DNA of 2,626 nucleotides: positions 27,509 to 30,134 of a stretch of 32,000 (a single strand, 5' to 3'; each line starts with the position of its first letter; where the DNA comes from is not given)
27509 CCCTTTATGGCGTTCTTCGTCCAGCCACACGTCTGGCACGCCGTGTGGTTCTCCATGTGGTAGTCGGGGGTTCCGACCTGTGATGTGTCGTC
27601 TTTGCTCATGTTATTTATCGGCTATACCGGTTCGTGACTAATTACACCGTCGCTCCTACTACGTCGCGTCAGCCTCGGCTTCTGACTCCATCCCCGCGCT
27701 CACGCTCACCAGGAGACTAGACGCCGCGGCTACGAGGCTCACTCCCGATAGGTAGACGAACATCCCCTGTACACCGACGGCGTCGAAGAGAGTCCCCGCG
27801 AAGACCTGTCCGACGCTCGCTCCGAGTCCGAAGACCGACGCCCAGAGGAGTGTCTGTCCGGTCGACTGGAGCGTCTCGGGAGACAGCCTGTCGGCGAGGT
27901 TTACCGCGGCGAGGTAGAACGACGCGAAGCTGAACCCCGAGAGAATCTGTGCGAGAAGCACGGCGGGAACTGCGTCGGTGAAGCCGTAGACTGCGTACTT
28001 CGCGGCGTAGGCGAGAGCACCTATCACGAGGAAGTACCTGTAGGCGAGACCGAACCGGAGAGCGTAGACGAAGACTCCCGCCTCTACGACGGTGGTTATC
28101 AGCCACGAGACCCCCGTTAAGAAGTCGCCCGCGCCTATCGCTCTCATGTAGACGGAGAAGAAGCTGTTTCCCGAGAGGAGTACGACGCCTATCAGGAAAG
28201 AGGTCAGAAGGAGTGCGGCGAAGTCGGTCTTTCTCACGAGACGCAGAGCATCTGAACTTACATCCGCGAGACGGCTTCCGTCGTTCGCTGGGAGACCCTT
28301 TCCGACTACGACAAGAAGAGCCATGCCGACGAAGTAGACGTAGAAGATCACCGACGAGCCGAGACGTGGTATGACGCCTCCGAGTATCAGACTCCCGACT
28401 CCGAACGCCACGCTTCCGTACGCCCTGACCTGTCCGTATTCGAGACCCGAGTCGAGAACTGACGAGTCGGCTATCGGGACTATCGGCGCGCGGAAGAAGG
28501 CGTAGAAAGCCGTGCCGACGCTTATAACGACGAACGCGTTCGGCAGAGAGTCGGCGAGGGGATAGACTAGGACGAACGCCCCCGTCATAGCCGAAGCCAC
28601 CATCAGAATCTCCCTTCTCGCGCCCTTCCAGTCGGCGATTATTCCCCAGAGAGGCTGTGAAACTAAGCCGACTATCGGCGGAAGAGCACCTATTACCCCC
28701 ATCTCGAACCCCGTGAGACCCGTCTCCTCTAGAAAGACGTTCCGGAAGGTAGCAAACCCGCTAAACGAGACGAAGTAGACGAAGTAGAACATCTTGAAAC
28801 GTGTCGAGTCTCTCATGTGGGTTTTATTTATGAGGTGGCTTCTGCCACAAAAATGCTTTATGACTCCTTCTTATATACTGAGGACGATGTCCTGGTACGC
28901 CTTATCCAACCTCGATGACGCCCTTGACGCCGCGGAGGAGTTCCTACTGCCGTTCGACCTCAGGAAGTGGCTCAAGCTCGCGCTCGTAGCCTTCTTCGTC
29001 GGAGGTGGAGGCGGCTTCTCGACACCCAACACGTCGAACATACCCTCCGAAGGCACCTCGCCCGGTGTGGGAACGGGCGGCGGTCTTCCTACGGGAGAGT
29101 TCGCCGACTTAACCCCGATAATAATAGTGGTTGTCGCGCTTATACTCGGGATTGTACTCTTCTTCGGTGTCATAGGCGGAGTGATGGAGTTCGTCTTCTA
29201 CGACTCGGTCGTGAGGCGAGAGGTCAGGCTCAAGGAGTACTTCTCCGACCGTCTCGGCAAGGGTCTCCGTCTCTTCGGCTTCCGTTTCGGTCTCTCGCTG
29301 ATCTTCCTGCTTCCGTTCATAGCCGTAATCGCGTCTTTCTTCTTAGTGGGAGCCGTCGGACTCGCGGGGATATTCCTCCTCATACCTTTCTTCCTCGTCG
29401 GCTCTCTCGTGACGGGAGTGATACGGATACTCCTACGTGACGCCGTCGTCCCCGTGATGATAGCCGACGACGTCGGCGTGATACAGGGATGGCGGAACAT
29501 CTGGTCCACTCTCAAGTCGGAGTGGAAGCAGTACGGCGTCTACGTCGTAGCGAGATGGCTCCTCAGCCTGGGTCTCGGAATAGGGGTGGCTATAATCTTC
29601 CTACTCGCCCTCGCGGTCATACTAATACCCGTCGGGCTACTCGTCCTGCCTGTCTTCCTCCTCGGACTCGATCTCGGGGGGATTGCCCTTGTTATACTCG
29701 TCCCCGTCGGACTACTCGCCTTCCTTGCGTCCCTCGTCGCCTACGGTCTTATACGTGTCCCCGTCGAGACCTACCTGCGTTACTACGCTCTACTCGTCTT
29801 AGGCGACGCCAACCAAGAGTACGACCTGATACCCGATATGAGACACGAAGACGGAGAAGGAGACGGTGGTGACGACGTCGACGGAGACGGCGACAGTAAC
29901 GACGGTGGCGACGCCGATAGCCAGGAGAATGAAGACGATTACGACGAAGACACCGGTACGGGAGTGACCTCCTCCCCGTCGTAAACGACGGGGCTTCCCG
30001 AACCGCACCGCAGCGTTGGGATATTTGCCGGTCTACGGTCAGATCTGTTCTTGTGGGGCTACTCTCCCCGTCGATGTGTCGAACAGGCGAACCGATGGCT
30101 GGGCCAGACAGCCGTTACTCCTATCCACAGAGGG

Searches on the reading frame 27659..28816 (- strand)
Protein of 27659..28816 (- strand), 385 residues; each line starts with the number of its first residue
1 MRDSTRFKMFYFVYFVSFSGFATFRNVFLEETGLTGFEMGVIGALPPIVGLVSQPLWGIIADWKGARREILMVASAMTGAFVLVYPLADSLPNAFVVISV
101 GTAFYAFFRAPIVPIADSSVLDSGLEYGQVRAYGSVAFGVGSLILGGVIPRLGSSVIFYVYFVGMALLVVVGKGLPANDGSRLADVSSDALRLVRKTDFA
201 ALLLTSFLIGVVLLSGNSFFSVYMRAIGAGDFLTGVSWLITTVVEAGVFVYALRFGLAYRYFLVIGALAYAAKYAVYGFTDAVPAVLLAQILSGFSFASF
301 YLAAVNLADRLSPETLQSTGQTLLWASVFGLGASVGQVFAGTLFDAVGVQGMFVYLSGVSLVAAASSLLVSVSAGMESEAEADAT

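Call 68: find_encoding_contigs(protein=window:27659-28816:-, flank=6000, max_places=6)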
Protein window:27659-28816:- (385 aa): no gene with exactly this product is on record in the collection.

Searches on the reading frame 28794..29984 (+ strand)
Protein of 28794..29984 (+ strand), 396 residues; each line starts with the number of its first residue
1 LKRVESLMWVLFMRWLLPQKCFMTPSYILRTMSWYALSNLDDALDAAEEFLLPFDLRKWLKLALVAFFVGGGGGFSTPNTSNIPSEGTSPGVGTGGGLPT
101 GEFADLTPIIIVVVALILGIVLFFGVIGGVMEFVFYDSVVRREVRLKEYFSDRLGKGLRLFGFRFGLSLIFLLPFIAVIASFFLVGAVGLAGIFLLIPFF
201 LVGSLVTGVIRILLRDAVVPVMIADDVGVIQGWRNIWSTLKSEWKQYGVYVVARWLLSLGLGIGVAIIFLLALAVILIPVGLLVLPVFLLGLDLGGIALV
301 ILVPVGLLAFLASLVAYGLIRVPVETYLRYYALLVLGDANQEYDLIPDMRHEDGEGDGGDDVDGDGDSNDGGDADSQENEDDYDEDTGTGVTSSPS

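Call 57: search_protein_families(library=pfam, proteins=[window:28794-29984:+], max_evalue=0.001)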
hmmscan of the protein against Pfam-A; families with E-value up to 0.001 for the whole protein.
window:28794-29984:+ (396 aa): 1 family
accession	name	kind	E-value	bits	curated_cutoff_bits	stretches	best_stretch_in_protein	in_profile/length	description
PF24400.1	DUF7544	-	9e-93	311.2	27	1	34-346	1-302/302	Family of unknown function (DUF7544)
